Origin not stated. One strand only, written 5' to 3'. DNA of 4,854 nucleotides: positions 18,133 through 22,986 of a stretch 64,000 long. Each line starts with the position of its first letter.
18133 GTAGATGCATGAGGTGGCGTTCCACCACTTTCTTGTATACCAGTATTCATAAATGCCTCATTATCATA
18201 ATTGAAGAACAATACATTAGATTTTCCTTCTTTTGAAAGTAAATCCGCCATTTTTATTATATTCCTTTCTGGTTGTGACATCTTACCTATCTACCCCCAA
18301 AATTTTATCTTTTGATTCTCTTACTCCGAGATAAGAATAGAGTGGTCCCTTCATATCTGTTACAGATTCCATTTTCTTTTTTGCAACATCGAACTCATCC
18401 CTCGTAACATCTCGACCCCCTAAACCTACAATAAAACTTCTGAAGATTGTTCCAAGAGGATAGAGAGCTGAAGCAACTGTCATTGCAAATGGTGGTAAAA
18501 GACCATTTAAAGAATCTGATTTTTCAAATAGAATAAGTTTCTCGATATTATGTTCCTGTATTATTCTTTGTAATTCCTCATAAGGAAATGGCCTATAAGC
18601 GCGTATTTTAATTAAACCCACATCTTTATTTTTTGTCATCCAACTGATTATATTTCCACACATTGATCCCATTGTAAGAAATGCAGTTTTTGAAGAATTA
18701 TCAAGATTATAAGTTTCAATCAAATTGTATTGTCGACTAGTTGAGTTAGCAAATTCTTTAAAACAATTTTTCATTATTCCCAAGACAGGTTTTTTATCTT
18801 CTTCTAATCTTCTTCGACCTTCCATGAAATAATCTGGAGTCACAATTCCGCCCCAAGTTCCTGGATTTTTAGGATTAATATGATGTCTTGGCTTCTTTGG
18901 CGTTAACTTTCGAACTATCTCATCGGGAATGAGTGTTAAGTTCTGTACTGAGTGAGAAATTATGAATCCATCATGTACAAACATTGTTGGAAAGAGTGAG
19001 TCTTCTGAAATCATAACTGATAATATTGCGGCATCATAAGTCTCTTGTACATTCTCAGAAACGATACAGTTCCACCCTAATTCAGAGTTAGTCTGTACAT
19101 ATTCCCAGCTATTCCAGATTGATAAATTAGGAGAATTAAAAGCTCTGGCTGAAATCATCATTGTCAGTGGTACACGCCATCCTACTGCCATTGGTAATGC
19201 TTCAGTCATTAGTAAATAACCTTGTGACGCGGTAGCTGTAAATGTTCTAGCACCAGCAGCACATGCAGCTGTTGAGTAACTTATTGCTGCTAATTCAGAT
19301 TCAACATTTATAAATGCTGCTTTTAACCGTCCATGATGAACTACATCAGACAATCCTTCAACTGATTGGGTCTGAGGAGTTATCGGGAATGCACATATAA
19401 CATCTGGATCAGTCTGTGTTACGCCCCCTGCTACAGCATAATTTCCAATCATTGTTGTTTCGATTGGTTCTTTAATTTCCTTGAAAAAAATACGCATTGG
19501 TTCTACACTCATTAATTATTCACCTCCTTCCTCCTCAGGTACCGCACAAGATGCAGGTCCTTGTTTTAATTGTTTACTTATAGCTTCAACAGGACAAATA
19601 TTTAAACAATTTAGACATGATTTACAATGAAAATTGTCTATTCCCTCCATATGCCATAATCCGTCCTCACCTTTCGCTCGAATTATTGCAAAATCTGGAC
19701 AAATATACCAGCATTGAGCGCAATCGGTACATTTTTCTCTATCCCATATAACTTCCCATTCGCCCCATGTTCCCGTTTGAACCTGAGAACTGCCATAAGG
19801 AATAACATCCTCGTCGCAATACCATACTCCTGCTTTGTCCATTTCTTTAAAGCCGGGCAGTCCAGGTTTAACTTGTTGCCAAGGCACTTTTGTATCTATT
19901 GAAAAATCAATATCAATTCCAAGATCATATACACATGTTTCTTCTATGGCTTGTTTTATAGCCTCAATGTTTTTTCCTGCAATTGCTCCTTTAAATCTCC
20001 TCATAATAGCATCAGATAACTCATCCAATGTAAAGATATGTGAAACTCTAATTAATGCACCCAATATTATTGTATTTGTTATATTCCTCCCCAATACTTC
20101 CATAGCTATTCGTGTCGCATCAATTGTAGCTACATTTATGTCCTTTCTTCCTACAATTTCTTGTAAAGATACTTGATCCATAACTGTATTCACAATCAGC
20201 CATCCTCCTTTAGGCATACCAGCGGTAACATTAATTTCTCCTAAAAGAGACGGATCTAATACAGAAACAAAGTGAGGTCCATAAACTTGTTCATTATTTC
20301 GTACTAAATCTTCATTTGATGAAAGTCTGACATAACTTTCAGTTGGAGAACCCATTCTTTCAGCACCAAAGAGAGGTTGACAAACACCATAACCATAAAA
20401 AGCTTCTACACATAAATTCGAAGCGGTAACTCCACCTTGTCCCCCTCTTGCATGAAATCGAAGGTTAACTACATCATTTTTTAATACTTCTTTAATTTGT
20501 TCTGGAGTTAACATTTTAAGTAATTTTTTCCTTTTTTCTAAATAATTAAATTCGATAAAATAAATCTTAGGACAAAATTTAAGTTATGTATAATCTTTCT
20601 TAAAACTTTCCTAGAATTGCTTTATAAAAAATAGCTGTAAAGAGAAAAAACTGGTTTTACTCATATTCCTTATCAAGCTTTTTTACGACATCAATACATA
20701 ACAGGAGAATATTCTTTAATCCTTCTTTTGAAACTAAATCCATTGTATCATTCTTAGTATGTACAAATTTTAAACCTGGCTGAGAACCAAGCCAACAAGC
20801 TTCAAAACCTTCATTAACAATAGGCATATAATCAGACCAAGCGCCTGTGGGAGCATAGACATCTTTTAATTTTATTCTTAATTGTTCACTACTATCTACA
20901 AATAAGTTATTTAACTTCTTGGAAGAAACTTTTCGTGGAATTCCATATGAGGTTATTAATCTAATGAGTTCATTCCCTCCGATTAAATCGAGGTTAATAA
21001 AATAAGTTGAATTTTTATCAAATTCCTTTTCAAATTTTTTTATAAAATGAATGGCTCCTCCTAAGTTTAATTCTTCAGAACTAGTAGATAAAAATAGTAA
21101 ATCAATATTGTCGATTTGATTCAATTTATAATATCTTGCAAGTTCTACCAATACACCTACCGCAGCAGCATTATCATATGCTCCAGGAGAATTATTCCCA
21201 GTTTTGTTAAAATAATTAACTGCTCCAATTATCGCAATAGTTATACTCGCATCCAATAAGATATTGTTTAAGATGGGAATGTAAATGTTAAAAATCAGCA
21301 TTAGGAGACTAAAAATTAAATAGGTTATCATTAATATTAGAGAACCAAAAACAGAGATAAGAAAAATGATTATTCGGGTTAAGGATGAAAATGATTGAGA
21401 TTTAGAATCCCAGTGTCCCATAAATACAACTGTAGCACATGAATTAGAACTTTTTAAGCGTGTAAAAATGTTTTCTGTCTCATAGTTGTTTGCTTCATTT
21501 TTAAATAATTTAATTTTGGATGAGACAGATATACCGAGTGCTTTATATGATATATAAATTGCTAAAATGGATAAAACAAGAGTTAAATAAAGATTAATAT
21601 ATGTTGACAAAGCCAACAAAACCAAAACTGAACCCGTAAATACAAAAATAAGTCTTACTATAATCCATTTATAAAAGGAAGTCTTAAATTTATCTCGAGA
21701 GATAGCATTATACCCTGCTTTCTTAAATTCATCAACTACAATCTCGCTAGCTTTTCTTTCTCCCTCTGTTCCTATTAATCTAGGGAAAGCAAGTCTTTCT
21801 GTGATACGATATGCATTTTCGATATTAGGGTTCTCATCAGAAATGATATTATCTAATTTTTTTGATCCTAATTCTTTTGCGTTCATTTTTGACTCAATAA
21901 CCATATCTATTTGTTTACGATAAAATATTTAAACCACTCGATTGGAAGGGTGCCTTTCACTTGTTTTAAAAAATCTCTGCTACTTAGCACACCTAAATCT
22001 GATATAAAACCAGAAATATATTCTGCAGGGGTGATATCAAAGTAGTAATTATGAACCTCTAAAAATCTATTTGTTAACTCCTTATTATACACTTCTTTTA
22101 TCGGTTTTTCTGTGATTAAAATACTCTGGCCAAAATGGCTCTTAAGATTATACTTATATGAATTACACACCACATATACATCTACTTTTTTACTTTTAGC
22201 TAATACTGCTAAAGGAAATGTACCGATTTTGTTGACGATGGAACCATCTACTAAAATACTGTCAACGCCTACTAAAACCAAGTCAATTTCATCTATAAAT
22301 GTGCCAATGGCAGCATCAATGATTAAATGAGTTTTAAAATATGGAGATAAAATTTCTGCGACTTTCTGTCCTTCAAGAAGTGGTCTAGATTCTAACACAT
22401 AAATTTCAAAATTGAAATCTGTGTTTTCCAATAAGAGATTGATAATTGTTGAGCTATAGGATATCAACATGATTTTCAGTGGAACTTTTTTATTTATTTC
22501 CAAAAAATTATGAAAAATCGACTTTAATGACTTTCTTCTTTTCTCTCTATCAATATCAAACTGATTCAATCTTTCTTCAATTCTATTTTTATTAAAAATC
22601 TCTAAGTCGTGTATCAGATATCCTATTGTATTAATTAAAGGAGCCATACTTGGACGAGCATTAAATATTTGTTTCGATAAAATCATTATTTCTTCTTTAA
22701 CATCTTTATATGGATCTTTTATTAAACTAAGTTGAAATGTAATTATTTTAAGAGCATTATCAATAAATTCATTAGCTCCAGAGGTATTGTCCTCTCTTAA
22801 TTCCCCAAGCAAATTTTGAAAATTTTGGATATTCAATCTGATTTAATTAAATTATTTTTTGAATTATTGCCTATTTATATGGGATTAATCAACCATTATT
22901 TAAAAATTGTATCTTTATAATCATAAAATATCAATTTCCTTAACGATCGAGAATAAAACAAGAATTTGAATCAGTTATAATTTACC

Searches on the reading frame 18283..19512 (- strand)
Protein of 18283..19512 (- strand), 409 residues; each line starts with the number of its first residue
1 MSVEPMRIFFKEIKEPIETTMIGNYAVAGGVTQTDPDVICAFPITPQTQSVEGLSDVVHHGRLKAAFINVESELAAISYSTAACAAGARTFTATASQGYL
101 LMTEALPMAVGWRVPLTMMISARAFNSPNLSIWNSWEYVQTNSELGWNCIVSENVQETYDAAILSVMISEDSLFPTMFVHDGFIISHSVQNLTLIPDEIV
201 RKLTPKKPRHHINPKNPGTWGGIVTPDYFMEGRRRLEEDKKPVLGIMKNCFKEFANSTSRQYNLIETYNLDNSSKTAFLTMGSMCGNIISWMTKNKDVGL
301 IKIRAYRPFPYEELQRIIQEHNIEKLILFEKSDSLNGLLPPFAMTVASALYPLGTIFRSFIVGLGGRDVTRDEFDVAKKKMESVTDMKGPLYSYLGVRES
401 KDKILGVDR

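Call 3: search_protein_families(library=pfam, proteins=[window:18283-19512:-], max_evalue=0.1)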
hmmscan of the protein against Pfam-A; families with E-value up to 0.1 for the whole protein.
window:18283-19512:- (409 aa): 3 families
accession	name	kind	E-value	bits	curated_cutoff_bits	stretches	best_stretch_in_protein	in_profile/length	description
PF01855.24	POR_N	-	5.5e-55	187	27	1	30-243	2-222/231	Pyruvate flavodoxin/ferredoxin oxidoreductase, thiamine diP-bdg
PF17147.9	PFOR_II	-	6e-12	46.3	27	1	276-373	3-101/102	Pyruvate:ferredoxin oxidoreductase core domain II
PF16870.10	OxoGdeHyase_C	-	0.065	13.4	27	0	272-328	28-87/151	2-oxoglutarate dehydrogenase C-terminal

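Call 4: search_protein_families(library=ncbifam, proteins=[window:18283-19512:-], max_evalue=0.1)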
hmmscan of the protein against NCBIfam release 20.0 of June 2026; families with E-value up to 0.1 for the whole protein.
window:18283-19512:- (409 aa): 13 families
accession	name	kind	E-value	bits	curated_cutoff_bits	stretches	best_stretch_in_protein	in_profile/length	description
NF040682.1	PorA_Arch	equivalog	8.9e-90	301.4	550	1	19-387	4-376/387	pyruvate synthase subunit PorA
NF006233.0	PRK08367.1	equivalog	2.5e-70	237.4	625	1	16-378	2-369/394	pyruvate ferredoxin oxidoreductase subunit alpha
NF006232.0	PRK08366.1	equivalog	1.2e-60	205.2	646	1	15-385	4-378/394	2-ketoisovalerate ferredoxin oxidoreductase subunit alpha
NF007201.0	PRK09622.1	equivalog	9.4e-60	202.6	590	1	23-382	15-379/405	2-oxoacid:ferredoxin oxidoreductase subunit alpha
NF045764.1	PhenlGlyoxDHPadG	equivalog_domain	1.2e-50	172.2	700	1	23-381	7-379/398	NADH-dependent phenylglyoxylate dehydrogenase subunit alpha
NF045791.1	OxalOxredalpha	equivalog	6.4e-40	137.4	500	1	21-385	7-379/395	oxalate oxidoreductase subunit alpha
TIGR02176.1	pyruv_ox_red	equivalog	6.4e-36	123.7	911.35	1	20-353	3-347/1167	pyruvate:ferredoxin (flavodoxin) oxidoreductase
TIGR03710.1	OAFO_sf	subfamily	2.5e-18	66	482.75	1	16-124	191-297/561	2-oxoacid:acceptor oxidoreductase subunit alpha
NF005507.0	PRK07119.1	subfamily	4.6e-18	65.2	399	1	20-321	6-298/352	3-methyl-2-oxobutanoate dehydrogenase subunit VorB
NF006412.0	PRK08659.1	equivalog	2e-17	63.5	411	1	20-321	7-326/378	2-oxoacid:acceptor oxidoreductase subunit alpha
NF041170.1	Oxoac_fdxalpha_Archa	equivalog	3.6e-13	48.7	800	2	42-123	259-349/636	2-oxoacid:ferredoxin oxidoreductase subunit alpha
NF007206.0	PRK09627.1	equivalog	1.1e-09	37.7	579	1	22-190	7-177/375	2-oxoglutarate synthase subunit alpha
TIGR03336.1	IOR_alpha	equivalog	3.1e-06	25.8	650.9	1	20-321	4-279/595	indolepyruvate ferredoxin oxidoreductase subunit alpha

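Call 56: search_solved_structures(query=window:18283-19512:-, max_evalue=0.00001, show_alignments=3)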
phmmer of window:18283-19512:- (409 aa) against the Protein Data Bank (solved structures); distinct sequences matched with E-value up to 0.00001: 8.
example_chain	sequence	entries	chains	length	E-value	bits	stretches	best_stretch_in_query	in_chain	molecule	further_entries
9bt4_B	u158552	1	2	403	7.7e-55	189.3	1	21-338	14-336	Pyruvate:Ferredoxin Oxidoreductase, subunit alpha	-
5c4i_A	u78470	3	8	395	2.4e-32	115.2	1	22-384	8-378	Oxalate oxidoreductase subunit alpha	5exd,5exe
7plm_A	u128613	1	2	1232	1.1e-29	106.4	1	22-366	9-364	Pyruvate:ferredoxin oxidoreductase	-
1b0p_A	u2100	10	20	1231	1.2e-29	106.3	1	22-366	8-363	PROTEIN (PYRUVATE-FERREDOXIN OXIDOREDUCTASE) | Pyruvate-Ferredoxin Oxidoreductase | PYRUVATE FERREDOXIN OXIDOREDUCTASE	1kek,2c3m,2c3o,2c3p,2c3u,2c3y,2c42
6cin_A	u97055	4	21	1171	1.6e-29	105.9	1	20-354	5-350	PYRUVATE-FERREDOXIN OXIDOREDUCTASE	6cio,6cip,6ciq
1yd7_A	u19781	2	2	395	3.3e-10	42.3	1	26-327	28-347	2-keto acid:ferredoxin oxidoreductase subunit alpha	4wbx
6n2n_A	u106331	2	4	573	2.1e-06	29.8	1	5-119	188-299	Pyruvate flavodoxin/ferredoxin oxidoreductase domain protein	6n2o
5b48_A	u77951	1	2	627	3e-06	29.3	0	22-123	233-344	2-oxoacid--ferredoxin oxidoreductase alpha subunit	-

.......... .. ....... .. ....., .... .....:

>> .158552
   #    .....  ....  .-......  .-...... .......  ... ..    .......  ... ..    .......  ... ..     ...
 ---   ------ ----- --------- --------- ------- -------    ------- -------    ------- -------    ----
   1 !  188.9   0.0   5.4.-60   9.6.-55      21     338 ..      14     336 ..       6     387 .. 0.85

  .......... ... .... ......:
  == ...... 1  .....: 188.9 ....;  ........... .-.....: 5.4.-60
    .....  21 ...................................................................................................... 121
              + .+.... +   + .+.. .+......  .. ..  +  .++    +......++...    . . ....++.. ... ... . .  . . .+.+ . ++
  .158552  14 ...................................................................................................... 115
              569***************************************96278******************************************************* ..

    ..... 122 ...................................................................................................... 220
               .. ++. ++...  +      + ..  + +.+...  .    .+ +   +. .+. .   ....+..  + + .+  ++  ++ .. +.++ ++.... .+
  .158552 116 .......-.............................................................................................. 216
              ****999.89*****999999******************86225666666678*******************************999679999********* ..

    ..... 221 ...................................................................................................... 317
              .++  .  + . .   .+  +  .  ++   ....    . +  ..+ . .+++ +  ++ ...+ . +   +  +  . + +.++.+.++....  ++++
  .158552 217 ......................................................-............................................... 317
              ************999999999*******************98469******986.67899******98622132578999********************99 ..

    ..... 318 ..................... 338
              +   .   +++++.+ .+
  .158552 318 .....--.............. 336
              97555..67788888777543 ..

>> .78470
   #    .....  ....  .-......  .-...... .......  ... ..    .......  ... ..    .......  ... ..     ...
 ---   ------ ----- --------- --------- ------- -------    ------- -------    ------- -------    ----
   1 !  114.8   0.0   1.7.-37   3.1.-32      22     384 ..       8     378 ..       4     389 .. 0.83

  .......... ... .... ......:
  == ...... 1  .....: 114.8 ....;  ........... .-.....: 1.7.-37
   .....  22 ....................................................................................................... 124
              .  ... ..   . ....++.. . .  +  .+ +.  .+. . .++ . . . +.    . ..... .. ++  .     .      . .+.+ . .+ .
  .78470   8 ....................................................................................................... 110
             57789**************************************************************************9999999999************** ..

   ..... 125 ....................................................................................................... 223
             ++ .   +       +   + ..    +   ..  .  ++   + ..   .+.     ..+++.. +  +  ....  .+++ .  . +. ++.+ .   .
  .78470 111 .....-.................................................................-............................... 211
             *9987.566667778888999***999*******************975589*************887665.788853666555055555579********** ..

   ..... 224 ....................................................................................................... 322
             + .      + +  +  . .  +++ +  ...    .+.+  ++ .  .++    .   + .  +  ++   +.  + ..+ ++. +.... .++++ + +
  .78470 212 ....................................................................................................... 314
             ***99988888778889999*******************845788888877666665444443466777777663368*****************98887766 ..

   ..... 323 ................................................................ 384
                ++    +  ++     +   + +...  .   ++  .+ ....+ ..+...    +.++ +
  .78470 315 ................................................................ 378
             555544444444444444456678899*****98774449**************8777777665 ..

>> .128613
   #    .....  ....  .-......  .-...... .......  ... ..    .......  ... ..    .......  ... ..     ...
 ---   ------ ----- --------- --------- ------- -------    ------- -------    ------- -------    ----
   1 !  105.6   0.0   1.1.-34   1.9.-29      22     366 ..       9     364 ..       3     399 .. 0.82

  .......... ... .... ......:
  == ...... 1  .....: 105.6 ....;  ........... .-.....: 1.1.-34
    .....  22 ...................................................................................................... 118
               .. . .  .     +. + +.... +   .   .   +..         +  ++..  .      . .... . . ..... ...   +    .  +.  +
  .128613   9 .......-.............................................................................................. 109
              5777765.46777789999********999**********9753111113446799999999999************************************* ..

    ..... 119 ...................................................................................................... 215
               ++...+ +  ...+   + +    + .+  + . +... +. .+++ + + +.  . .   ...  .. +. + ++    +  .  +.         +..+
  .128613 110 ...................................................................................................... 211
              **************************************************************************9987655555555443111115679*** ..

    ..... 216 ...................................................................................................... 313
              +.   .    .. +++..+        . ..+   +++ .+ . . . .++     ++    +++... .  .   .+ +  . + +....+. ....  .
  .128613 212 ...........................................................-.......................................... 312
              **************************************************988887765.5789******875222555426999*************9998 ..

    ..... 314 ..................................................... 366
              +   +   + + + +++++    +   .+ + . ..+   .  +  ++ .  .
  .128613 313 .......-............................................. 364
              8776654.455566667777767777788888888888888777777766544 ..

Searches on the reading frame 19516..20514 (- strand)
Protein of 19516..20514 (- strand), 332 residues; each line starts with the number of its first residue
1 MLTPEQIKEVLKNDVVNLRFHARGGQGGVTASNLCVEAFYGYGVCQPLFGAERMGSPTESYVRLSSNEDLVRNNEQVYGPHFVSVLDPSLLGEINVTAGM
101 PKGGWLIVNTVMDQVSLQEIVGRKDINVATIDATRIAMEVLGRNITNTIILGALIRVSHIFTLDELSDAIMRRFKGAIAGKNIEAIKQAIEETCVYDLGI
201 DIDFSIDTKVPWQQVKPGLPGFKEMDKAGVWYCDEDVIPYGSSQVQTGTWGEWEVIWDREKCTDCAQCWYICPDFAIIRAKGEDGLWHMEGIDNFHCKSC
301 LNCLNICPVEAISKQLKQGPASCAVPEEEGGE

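Call 3: search_protein_families(library=pfam, proteins=[window:19516-20514:-], max_evalue=0.1)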
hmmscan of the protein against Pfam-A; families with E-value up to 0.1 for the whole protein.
window:19516-20514:- (332 aa): 12 families
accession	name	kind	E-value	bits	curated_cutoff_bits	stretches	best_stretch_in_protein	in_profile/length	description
PF01558.24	POR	-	5.2e-27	95.5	27.4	1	24-191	1-173/173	Pyruvate ferredoxin/flavodoxin oxidoreductase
PF00037.32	Fer4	-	1.6e-08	34.4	21.1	2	255-277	1-23/24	4Fe-4S binding domain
PF14697.11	Fer4_21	-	1.6e-06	28.6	35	1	258-312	4-57/59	4Fe-4S dicluster domain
PF12838.12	Fer4_7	-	1.4e-05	25.9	27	2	261-311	1-52/52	4Fe-4S dicluster domain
PF13237.11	Fer4_10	-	1.9e-05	24.9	25.5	2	256-308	3-53/53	4Fe-4S dicluster domain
PF13484.11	Fer4_16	-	4.2e-05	24.7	30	1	296-317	1-21/66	4Fe-4S double cluster binding domain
PF12837.12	Fer4_6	-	4.8e-05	23.6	25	1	256-274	3-21/24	4Fe-4S binding domain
PF13187.11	Fer4_9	-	0.00023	21.6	27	2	261-312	1-52/52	4Fe-4S dicluster domain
PF12797.12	Fer4_2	-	0.001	19.4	24.5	1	253-273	1-21/22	4Fe-4S binding domain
PF25160.1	LdpA_Fe-S-bd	-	0.0031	17.7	27.6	1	263-315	3-46/49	LdpA Fe-S cluster-binding domain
PF12800.12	Fer4_4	-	0.0046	17.7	24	0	260-273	2-15/17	4Fe-4S binding domain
PF13459.11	Fer4_15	-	0.0081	17.3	22.4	1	255-275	1-21/66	4Fe-4S single cluster domain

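Call 4: search_protein_families(library=ncbifam, proteins=[window:19516-20514:-], max_evalue=0.1)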
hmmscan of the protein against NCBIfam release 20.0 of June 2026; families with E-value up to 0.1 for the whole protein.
window:19516-20514:- (332 aa): 85 families (the best 25 are shown)
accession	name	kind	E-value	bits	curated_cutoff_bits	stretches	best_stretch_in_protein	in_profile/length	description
NF006321.0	PRK08534.1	equivalog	9.1e-48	162.3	225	1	16-192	2-176/181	pyruvate ferredoxin oxidoreductase subunit gamma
TIGR02175.1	PorC_KorC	subfamily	2.5e-44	151.1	81.1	1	16-193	2-175/177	2-oxoacid:acceptor oxidoreductase, gamma subunit, pyruvate/2-ketoisovalerate family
NF010632.0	PRK14029.1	equivalog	3.3e-42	144.2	335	1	16-198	2-185/185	pyruvate/ketoisovalerate ferredoxin oxidoreductase subunit gamma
NF040683.1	PorC_Meth_Thtga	equivalog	2.1e-40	138.3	270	1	16-192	2-172/177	pyruvate synthase subunit PorC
NF045762.1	PhenlGlyoxDHPadE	equivalog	2e-34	119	300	1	17-198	3-184/187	NADH-dependent phenylglyoxylate dehydrogenase subunit gamma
NF004497.0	PRK05844.1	equivalog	3.2e-21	75.8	243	1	16-192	2-184/186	pyruvate flavodoxin oxidoreductase subunit gamma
NF045790.1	OxalOxreddelta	equivalog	1.5e-17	63.7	230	1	52-314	57-308/316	oxalate oxidoreductase subunit delta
TIGR02179.1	PorD_KorD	subfamily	2.4e-15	56.4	60.05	1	241-315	6-75/78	2-oxoacid:acceptor oxidoreductase, delta subunit, pyruvate/2-ketoisovalerate family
NF040684.1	PorD_Arch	equivalog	5.2e-15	55.3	120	1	239-315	11-82/85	pyruvate synthase subunit PorD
NF007204.0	PRK09625.1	equivalog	1.4e-12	47.7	125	1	241-313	40-107/133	pyruvate flavodoxin oxidoreductase subunit delta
TIGR02176.1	pyruv_ox_red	equivalog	5.7e-12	44.3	911.35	1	11-278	409-701/1167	pyruvate:ferredoxin (flavodoxin) oxidoreductase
NF007202.0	PRK09623.1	equivalog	6.9e-09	36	166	1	246-314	37-100/105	3-methyl-2-oxobutanoate dehydrogenase subunit delta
NF007203.0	PRK09624.1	equivalog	3.8e-08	33.5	171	1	238-313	29-99/105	pyuvate ferredoxin oxidoreductase subunit delta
NF006323.0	PRK08537.1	equivalog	4.4e-08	32.7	235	1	47-191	38-176/181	2-oxoacid:ferredoxin oxidoreductase subunit gamma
TIGR01971.1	NuoI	subfamily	8.1e-08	31.9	113.05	1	259-314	41-100/121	NADH-quinone oxidoreductase, chain I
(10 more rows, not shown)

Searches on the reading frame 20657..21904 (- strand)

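Call 45: search_protein_families(library=pfam, proteins=[window:20657-21904:-], max_evalue=0.00001)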
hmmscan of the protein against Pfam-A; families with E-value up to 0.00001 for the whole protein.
window:20657-21904:- (415 aa): 1 family
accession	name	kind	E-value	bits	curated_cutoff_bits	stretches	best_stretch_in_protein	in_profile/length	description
PF04389.22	Peptidase_M28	-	1.8e-22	80.5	21.3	1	239-405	27-191/193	Peptidase family M28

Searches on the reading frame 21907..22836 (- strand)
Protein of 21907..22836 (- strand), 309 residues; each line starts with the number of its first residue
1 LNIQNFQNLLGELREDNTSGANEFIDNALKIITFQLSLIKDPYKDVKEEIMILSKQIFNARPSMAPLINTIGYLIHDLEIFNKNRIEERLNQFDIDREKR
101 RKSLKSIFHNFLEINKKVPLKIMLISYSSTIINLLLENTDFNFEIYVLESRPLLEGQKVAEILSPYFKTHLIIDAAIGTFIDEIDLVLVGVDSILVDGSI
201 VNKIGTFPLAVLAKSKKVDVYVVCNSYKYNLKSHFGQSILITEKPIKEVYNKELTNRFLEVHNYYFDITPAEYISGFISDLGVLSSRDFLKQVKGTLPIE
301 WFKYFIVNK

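Call 45: search_protein_families(library=pfam, proteins=[window:21907-22836:-], max_evalue=0.00001)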
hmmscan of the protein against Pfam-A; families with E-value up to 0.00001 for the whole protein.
window:21907-22836:- (309 aa): 1 family
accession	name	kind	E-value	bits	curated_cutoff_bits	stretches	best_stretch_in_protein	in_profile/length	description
PF01008.23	IF-2B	-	9.9e-47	159.9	22.4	1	40-285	24-279/280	Initiation factor 2 subunit family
